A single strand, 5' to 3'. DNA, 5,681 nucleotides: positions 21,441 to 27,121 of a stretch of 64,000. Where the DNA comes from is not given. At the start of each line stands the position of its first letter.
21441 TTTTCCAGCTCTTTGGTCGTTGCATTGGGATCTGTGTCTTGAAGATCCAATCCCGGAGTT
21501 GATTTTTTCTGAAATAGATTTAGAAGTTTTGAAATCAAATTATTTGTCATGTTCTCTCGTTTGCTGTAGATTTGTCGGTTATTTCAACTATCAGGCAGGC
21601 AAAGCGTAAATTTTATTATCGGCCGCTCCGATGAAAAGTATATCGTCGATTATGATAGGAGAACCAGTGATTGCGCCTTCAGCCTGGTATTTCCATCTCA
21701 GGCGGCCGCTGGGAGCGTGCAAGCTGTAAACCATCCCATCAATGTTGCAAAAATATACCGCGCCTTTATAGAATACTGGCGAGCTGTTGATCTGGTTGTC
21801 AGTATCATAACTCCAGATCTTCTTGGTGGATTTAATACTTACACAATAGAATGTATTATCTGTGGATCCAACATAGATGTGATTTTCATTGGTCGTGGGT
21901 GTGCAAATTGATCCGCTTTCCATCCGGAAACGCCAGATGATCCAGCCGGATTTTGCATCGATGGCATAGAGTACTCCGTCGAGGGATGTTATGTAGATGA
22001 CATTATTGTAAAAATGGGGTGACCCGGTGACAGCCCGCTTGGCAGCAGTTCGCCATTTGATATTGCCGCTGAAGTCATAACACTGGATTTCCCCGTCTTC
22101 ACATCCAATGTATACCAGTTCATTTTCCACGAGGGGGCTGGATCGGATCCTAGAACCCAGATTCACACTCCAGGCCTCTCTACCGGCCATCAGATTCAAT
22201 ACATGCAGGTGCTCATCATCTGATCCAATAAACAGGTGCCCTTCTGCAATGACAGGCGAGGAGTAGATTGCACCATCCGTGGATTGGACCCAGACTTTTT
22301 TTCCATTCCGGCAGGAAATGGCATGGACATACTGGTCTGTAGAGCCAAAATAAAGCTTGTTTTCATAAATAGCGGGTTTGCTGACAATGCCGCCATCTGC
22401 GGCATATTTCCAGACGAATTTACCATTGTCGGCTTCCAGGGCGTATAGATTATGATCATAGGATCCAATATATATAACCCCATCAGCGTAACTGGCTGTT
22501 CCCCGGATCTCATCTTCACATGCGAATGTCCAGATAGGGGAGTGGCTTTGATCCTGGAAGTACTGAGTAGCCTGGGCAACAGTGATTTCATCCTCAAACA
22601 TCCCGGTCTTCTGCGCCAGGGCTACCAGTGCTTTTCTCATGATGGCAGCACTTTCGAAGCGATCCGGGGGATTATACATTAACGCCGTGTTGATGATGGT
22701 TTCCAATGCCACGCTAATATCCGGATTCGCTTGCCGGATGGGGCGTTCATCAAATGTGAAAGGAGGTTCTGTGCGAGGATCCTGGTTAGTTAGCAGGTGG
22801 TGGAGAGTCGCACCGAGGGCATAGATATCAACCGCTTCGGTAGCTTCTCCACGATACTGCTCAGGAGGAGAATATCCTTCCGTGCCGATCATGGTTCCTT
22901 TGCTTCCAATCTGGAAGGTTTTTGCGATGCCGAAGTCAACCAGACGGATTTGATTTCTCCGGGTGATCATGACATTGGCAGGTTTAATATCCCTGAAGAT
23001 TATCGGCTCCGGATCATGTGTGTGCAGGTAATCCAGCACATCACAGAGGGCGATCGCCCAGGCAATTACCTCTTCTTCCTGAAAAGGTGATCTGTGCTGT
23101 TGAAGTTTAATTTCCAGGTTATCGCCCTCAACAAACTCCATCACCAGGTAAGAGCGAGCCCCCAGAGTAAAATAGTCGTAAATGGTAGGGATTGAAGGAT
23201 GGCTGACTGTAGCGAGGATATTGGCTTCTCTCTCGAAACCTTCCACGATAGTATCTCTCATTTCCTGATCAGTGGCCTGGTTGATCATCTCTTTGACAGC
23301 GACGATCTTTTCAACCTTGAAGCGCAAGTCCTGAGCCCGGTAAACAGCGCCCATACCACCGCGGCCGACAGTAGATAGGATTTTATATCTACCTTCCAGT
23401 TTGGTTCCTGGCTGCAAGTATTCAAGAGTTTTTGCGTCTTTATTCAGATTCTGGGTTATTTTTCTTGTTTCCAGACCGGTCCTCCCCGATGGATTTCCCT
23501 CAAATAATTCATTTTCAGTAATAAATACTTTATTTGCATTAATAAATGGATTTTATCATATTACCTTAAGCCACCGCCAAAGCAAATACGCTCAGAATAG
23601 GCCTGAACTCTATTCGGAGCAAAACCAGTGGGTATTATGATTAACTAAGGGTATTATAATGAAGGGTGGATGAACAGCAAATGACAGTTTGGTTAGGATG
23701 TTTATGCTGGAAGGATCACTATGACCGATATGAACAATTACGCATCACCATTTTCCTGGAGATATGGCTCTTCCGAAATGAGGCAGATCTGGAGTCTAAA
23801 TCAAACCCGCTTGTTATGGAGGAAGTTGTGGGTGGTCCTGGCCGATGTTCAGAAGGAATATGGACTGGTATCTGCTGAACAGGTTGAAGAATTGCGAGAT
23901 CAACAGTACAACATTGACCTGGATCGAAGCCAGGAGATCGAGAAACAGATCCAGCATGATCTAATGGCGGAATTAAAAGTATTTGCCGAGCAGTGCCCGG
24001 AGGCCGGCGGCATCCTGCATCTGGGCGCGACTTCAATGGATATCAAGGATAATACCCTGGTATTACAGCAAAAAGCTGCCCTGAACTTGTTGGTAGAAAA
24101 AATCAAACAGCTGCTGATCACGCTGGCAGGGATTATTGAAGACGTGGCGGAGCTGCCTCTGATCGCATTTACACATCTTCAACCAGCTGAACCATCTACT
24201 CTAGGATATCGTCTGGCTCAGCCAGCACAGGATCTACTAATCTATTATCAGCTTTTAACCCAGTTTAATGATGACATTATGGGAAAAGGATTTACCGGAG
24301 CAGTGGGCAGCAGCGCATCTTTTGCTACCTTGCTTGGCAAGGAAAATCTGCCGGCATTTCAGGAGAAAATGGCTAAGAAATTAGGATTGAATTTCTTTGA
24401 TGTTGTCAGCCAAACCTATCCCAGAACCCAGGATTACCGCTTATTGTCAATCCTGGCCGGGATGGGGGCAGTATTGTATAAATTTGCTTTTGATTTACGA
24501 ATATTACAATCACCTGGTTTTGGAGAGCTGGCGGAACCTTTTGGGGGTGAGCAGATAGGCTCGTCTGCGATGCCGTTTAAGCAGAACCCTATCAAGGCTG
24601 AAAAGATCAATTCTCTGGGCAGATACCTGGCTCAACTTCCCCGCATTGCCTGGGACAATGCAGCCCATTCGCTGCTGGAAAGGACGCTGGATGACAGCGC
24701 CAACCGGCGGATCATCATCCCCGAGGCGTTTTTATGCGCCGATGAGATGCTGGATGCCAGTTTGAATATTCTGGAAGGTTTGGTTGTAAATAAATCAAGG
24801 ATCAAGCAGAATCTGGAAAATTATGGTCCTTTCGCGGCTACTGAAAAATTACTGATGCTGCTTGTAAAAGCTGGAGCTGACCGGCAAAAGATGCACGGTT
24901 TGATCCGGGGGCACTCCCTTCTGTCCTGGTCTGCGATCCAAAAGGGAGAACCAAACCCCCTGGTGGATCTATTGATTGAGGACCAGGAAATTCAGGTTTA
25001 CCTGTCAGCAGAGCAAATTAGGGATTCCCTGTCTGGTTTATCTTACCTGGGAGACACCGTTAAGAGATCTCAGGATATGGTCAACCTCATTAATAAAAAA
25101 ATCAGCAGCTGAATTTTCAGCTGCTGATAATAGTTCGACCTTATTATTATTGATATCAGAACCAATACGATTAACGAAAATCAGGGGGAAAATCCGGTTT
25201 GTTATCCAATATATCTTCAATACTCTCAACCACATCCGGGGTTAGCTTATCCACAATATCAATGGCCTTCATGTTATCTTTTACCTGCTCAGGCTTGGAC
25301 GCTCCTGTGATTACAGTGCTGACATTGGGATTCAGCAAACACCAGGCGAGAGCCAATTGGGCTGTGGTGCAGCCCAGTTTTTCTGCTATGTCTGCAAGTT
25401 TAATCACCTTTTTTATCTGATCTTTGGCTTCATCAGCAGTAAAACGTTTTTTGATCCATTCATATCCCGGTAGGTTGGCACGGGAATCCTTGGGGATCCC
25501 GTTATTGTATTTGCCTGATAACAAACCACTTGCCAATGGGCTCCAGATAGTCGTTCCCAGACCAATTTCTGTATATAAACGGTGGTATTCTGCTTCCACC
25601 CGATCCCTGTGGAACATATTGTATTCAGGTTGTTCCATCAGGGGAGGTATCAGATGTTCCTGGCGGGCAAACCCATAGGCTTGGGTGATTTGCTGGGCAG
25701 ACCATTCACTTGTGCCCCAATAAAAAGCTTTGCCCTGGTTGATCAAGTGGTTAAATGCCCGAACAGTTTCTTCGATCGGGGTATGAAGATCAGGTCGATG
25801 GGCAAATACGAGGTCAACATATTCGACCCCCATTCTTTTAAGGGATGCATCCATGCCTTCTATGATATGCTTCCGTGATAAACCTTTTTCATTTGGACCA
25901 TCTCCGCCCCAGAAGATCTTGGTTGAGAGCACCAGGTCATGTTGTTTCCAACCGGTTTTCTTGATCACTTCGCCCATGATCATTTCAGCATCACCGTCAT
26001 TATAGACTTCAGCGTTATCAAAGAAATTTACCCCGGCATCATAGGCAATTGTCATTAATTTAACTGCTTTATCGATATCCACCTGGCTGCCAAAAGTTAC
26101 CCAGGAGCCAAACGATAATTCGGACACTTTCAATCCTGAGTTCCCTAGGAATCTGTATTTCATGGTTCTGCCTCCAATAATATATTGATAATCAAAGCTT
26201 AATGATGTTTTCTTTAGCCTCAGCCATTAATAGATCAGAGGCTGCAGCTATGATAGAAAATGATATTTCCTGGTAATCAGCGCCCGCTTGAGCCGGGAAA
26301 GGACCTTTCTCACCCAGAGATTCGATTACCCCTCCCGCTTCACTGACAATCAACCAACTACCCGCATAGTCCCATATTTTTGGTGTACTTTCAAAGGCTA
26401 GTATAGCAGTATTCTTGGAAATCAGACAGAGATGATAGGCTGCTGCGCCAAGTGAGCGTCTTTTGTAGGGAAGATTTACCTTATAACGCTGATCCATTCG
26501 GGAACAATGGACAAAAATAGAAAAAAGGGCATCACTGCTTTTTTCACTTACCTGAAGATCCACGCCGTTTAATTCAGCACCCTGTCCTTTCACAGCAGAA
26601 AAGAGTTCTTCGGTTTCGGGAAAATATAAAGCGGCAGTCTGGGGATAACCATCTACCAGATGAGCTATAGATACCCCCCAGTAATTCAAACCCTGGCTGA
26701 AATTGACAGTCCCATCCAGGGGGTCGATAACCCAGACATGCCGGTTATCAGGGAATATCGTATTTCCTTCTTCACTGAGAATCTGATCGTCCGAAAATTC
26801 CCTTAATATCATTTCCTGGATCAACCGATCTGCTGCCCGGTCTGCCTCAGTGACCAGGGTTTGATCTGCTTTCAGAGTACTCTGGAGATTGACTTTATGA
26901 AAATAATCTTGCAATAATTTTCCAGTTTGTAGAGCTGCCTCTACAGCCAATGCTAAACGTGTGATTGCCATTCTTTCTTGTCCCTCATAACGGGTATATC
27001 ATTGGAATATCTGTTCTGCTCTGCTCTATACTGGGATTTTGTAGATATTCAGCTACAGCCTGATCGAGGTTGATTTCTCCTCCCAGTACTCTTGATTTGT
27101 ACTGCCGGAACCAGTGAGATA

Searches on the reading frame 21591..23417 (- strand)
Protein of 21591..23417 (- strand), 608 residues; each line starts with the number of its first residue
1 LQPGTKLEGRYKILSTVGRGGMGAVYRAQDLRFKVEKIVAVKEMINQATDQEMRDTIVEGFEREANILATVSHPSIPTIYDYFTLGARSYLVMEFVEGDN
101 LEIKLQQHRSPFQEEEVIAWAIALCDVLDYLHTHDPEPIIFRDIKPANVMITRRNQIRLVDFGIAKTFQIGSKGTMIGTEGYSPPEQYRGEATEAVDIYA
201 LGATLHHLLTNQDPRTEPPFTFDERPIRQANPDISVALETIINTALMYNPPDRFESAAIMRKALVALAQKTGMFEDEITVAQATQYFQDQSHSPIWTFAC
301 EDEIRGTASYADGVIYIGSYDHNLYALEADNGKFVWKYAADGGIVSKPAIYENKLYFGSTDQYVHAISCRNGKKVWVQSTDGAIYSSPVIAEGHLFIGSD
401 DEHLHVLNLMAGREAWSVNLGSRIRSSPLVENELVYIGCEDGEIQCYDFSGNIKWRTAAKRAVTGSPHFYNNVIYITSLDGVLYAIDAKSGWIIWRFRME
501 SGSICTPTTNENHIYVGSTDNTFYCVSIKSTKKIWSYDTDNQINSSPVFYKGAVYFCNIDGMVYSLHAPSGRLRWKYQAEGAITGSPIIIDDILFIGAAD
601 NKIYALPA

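Call 46: search_protein_families(library=pfam, proteins=[window:21591-23417:-], max_evalue=0.00001)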
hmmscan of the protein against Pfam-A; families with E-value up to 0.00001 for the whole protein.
window:21591-23417:- (608 aa): 9 families
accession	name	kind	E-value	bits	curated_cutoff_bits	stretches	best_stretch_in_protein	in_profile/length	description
PF13570.13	Beta-prop_ACSF4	-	3.8e-67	227.5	133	2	287-471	76-265/329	Beta-alanine-activating enzyme, beta-propeller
PF13360.13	PQQ_2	-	6.4e-46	157.3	27.6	3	441-540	2-102/233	Outer membrane protein assembly factor BamB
PF00069.31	Pkinase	-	1.1e-42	146.7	31.7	1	11-257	1-255/263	Protein kinase domain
PF07714.23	PK_Tyr_Ser-Thr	-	5.6e-26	91.8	23.1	1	13-214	3-204/258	Protein tyrosine and serine/threonine kinase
PF01011.28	PQQ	-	7.2e-17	61.7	26.7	0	532-581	28-87/595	Glucose/ethanol/alcohol dehydrogenase, beta-propeller domain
PF23414.1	Beta-prop_EML_2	-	3.6e-07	30.3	90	0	472-542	11-82/266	Echinoderm microtubule-associated protein second beta-propeller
PF25292.1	Beta-prop_CGLA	-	2.3e-06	27.8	26.8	0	474-529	47-105/316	Lambda-carrageenase beta-propeller domain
PF24807.1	WD40_CDC20-Fz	-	3.7e-06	26.9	200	0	431-538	62-174/292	CDC20/Fizzy WD40 domain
PF03109.22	ABC1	-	7.3e-06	25.7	22.9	0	68-170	124-219/244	ABC1 atypical kinase-like domain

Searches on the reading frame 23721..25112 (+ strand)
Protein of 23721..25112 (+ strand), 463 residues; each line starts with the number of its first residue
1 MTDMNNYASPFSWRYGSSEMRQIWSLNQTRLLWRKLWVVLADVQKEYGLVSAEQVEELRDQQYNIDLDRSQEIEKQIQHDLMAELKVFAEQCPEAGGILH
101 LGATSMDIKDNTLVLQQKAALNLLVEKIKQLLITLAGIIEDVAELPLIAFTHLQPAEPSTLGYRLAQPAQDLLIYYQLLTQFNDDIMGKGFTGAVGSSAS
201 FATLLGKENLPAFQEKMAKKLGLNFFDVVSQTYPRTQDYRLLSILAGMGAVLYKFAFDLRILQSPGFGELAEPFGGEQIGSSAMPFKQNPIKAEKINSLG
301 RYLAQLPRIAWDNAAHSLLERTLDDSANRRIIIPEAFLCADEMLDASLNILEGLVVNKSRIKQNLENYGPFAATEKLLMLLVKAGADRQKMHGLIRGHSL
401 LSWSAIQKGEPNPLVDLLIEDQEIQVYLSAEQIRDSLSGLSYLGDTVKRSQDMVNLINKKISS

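Call 46: search_protein_families(library=pfam, proteins=[window:23721-25112:+], max_evalue=0.00001)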
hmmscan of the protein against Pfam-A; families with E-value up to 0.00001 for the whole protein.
window:23721-25112:+ (463 aa): 2 families
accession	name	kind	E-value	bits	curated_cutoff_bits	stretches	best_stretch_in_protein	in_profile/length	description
PF00206.25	Lyase_1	-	2e-27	96.9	27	1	78-298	80-305/312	Lyase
PF10397.14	ADSL_C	-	1.5e-12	48.1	32.7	1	370-445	1-71/79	Adenylosuccinate lyase C-terminus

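Call 65: search_protein_families(library=ncbifam, proteins=[window:23721-25112:+], max_evalue=1e-10)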
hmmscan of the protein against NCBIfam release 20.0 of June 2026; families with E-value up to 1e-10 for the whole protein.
window:23721-25112:+ (463 aa): 9 families
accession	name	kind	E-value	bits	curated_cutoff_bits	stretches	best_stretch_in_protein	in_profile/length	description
TIGR00928.1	purB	equivalog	5.8e-100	335.1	326.2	1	13-449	3-431/436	adenylosuccinate lyase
NF006500.1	PRK08937.2-4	subfamily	4.3e-46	157.6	626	1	14-458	13-443/448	adenylosuccinate lyase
NF052536.2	CoM_syn_XcbD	exception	8.1e-44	150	600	1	15-444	14-433/443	3-sulfopropionylcysteine synthase XcbD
TIGR02426.1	protocat_pcaB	equivalog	1.6e-34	119.4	355.75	1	39-312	30-297/338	3-carboxy-cis,cis-muconate cycloisomerase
NF006554.0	PRK09053.1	equivalog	6.7e-34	117.5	595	1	17-449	15-440/453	3-carboxy-cis,cis-muconate cycloisomerase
NF006764.0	PRK09285.1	equivalog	2.6e-30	105.2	446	1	53-368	65-381/456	adenylosuccinate lyase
NF004631.0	PRK05975.1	equivalog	6.6e-27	94.4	371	1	38-305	38-297/352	3-carboxy-cis,cis-muconate cycloisomerase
NF052556.1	NtrsucLyaStm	equivalog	4.1e-18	65.5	650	1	86-446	99-456/466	nitrosuccinate lyase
NF002563.0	PRK02186.1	subfamily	3.5e-14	52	625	1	46-369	454-772/890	argininosuccinate lyase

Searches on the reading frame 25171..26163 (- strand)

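Call 46: search_protein_families(library=pfam, proteins=[window:25171-26163:-], max_evalue=0.00001)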
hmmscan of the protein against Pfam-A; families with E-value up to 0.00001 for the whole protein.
window:25171-26163:- (330 aa): 1 family
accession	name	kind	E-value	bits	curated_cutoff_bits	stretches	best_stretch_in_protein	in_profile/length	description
PF00248.27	Aldo_ket_red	-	6.1e-70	236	24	1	15-319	1-290/291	Aldo/keto reductase family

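Call 65: search_protein_families(library=ncbifam, proteins=[window:25171-26163:-], max_evalue=1e-10)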
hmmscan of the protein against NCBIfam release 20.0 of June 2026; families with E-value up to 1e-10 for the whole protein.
window:25171-26163:- (330 aa): 7 families
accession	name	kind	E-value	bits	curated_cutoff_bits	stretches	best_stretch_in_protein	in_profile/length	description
TIGR01293.1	Kv_beta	subfamily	1.5e-120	402.1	365.4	1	1-319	1-319/319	voltage-dependent potassium channel subunit beta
NF007388.0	PRK09912.1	subfamily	1e-59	202.2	448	1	1-308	13-322/346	L-glyceraldehyde 3-phosphate reductase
NF049922.1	MethglyxlRedYdjG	equivalog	1.2e-36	126.3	550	1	1-304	1-308/326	NADH-dependent methylglyoxal reductase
NF007912.0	PRK10625.1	equivalog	5.7e-26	91.7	415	1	132-318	159-337/346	NADP(H)-dependent aldo-keto reductase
NF007695.0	PRK10376.1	subfamily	9.7e-16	57.7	280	0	23-187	32-194/290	oxidoreductase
NF008377.0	PRK11172.1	equivalog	1.3e-15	57.4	327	0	33-169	18-146/267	2,5-didehydrogluconate reductase DkgB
NF008598.0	PRK11565.1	equivalog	9.9e-11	41.2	425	0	13-213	15-192/275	2,5-didehydrogluconate reductase DkgA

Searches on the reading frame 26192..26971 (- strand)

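Call 46: search_protein_families(library=pfam, proteins=[window:26192-26971:-], max_evalue=0.00001)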
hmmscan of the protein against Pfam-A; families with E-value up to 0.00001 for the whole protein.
window:26192-26971:- (259 aa): 1 family
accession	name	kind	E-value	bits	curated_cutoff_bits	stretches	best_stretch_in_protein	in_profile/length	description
PF00459.30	Inositol_P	-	4.6e-48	164.5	27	1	6-234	6-246/271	Inositol monophosphatase family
